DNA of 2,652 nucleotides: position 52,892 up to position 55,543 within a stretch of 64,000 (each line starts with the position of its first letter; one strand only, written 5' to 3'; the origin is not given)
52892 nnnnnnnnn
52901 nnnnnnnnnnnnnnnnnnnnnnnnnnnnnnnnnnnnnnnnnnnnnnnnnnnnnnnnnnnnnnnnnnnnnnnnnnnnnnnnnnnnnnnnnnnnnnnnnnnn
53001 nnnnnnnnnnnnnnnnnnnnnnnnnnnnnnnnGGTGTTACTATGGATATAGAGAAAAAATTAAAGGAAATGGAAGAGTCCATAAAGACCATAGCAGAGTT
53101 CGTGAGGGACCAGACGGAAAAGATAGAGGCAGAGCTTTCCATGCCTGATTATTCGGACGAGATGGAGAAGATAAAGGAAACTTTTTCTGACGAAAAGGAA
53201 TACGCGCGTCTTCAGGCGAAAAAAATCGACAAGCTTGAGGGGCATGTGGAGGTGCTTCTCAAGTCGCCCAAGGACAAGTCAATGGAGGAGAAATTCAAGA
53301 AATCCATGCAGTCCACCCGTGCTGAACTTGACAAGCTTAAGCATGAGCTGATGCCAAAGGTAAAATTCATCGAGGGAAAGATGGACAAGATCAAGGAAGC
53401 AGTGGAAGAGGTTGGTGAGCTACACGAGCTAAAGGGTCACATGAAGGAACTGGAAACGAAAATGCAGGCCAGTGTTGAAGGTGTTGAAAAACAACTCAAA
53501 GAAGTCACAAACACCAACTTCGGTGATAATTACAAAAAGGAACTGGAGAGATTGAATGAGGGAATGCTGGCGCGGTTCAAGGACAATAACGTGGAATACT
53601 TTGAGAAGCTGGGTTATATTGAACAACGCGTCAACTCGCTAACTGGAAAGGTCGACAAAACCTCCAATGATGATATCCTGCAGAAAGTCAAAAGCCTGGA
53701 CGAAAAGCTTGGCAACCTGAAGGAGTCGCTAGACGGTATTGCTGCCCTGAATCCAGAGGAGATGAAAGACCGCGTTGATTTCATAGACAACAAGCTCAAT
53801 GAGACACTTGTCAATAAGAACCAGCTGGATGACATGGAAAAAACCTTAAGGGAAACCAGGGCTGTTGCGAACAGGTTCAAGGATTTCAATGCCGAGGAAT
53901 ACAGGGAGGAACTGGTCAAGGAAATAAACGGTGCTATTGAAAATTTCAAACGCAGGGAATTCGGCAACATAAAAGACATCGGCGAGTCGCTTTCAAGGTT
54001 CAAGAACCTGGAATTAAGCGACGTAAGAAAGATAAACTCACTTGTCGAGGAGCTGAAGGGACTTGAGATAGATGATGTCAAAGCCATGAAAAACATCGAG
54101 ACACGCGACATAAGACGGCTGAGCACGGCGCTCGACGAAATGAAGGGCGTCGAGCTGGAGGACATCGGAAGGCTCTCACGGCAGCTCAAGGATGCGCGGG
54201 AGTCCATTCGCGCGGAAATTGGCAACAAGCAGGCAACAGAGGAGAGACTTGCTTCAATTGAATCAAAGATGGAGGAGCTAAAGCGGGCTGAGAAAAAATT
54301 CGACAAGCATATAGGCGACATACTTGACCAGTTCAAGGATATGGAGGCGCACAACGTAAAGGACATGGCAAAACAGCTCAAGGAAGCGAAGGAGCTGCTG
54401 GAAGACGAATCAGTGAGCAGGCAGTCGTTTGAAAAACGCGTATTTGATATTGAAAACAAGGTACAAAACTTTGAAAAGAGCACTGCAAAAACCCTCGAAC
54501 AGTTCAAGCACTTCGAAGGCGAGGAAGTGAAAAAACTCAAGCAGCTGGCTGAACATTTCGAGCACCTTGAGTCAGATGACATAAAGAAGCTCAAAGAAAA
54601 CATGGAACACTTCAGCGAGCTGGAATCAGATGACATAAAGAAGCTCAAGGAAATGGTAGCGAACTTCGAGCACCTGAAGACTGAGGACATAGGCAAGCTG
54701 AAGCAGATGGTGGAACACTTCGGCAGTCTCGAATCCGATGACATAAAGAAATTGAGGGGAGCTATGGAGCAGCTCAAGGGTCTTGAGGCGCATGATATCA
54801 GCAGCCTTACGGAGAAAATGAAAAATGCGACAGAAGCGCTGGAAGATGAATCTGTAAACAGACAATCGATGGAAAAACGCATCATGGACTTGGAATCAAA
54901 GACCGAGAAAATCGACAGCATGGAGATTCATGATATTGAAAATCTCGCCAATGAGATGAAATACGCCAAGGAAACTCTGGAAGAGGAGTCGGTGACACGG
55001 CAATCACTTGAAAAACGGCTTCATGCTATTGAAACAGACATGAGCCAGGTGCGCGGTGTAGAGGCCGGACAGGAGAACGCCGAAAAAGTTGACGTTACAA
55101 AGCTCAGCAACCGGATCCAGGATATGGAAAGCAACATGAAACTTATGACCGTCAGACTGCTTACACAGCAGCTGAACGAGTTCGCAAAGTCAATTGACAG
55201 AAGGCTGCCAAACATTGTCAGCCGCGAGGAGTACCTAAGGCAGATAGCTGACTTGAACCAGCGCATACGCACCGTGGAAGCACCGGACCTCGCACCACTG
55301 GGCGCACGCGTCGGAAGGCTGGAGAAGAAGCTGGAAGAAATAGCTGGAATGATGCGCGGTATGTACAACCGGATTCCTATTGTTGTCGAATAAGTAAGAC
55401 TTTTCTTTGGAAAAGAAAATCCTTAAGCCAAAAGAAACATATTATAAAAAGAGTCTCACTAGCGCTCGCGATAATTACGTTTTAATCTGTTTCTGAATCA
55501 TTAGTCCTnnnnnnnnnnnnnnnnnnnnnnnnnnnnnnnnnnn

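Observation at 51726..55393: Archaeosortase-like membrane protein followed by two coiled-coil proteins, one with tandem 18-aa repeats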

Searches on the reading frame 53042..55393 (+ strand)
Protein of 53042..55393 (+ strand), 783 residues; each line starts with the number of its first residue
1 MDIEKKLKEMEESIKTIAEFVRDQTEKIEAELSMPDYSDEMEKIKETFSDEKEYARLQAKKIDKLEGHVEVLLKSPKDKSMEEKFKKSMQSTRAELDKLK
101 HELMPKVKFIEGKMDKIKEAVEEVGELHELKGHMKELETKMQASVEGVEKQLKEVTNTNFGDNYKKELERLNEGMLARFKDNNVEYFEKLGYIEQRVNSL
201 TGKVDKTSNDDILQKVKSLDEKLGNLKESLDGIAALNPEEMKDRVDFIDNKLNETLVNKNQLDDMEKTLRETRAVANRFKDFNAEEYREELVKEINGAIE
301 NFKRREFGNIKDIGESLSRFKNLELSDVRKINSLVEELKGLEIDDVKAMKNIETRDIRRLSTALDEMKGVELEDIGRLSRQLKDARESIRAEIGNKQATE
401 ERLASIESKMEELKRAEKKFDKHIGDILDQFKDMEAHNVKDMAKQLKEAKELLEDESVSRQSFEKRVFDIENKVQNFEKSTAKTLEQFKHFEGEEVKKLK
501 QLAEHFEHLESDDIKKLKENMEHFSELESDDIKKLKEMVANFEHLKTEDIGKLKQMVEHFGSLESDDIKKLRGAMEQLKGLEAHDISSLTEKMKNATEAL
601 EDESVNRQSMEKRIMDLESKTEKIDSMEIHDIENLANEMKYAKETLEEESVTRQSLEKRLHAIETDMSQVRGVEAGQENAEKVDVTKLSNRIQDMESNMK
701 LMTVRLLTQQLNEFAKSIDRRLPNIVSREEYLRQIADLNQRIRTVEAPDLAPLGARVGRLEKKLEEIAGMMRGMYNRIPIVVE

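Call 3: search_protein_families(library=pfam, proteins=[window:53042-55393:+], max_evalue=1)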
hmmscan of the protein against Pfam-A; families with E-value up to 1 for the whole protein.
window:53042-55393:+ (783 aa): 10 families
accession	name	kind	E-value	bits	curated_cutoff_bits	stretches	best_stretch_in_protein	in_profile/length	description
PF11304.13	DUF3106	-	3.7e-06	27.8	24.3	1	483-571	14-102/104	Protein of unknown function (DUF3106)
PF20080.4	ALTTAQ_rpt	-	0.0043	17.1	26.4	0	351-363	3-15/38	ALTTAQ repeat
PF04695.18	Pex14_N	-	0.0048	17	23.2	1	592-620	5-33/46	Pex14 N-terminal domain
PF05549.16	Allexi_40kDa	-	0.065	13.2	26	1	124-240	40-144/271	Allexivirus 40kDa protein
PF00721.27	TMV_coat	-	0.17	12.6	26.5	0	586-661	73-142/146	Virus coat protein (TMV like)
PF18175.6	HU-CCDC81_bac_2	-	0.17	12.2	35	0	344-381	14-50/70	CCDC81-like prokaryotic HU domain 2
PF07889.17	DUF1664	-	0.51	10.8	34.6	1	83-156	44-121/124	Protein of unknown function (DUF1664)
PF14261.11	DUF4351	-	0.71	10.4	25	1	610-637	16-44/59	Domain of unknown function (DUF4351)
PF14769.11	CLAMP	-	0.82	10.6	22.7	0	435-472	31-68/99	Flagellar C1a complex subunit C1a-32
PF04384.18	Fe-S_assembly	-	0.84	10.8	25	0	437-488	4-55/64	Iron-sulphur cluster assembly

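Call 4: search_protein_families(library=ncbifam, proteins=[window:53042-55393:+], max_evalue=1)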
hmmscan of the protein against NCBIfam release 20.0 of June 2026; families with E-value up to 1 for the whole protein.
window:53042-55393:+ (783 aa): 8 families
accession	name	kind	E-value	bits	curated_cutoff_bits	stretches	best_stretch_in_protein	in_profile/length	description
NF003034.1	PRK03918.1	equivalog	8.5e-09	33.9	700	2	284-580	143-433/878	DNA double-strand break repair ATPase Rad50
NF002572.0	PRK02224.1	equivalog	6.2e-07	28.1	1087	2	13-278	466-716/888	DNA double-strand break repair ATPase Rad50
NF041034.1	Rad50_Sulf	equivalog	4.3e-05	21.6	1000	2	444-700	440-694/872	DNA double-strand break repair ATPase Rad50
TIGR02168.1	SMC_prok_B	equivalog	0.00018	19.4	567.35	2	4-278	238-513/1181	chromosome segregation protein SMC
NF041751.2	sbcc_Staph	equivalog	0.00079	17.5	920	1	450-745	185-474/1007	exonuclease subunit SbcC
TIGR00634.1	recN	equivalog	0.0011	18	407.85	1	292-486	198-381/563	DNA repair protein RecN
TIGR02169.1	SMC_prok_A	equivalog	0.0028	15.4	729.4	2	433-746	671-965/1165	chromosome segregation protein SMC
NF045487.1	ASRP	equivalog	0.0029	16.3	300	2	368-746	116-473/593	archaea-specific SMC-related protein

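Call 19: find_homologous_proteins(query=window:53042-55393:+)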
Query window:53042-55393:+ (783 aa): 7 proteins with E <= 0.001 among 8000 candidates.
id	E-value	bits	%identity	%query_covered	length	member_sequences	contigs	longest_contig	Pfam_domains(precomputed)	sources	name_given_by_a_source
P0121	0.0e+0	1610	100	100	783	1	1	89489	PF11304.14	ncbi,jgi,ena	ncbi:MAG: DUF3106 domain-containing protein [Candidatus Aenigmatarchaeota archaeon]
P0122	0.0e+0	1083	84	61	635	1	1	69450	-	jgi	-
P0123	0.0e+0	1081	84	61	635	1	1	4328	-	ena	-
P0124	0.0e+0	1081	84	61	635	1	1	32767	-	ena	-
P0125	0.0e+0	1069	83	61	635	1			-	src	-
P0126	9.5e-248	843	84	43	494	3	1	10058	-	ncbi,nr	ncbi:MAG TPA: hypothetical protein HA230_02210 [Candidatus Aenigmarchaeota archaeon]|nr:hypothetical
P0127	5.7e-225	767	53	61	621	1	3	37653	-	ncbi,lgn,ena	ncbi:MAG: hypothetical protein AABX14_00685 [Candidatus Aenigmatarchaeota archaeon]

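Call 67: predict_structure(alignment_id=A4)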
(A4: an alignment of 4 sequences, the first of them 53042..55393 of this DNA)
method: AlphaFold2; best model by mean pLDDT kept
length: 783 residues; sequences in the alignment: 4
mean_pLDDT: 45.9   pTM: 0.20
mean pLDDT of the five models: 45.9, 45.8, 44.7, 43.8, 43.7
residues with pLDDT >= 90: 0; 70-90: 5; 50-70: 235; < 50: 543
segments of 3 or more residues with pLDDT < 50: 34-36, 154-213, 232-237, 239-241, 251-288, 302-383, 388-410, 430-440, 452-464, 483-511, 513-515, 520-594, 599-601, 620-633, 648-708, 710-712, 714-731, 741-754, 768-783
pLDDT, mean of each block of 10 residues (from residue 1): 53 62 65 53 52 55 59 59 66 62 59 52 56 61 59 40 33 38 38 36 35 50 51 46 52 45 44 42 45 50 43 37 36 38 29 32 33 40 42 41 44 50 50 45 49 42 50 56 44 44 42 48 41 45 43 41 39 35 41 46 51 50 44 50 49 45 44 32 38 43 42 43 39 54 41 48 52 35 27
secondary structure, 60 per line:
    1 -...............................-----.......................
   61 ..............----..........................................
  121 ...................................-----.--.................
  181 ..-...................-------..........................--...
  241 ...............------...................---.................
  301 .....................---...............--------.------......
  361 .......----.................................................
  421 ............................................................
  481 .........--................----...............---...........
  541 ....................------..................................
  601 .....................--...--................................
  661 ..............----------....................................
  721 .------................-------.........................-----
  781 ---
elements in order (helices of 4 or more, strands of 3 or more residues): H2-32 H38-74 H79-155 H164-182 H184-202 H210-235 H238-255 H262-280 H284-321 H325-339 H355-367 H372-489 H492-507 H512-526 H530-560 H567-621 H629-674 H685-721 H728-743 H751-775
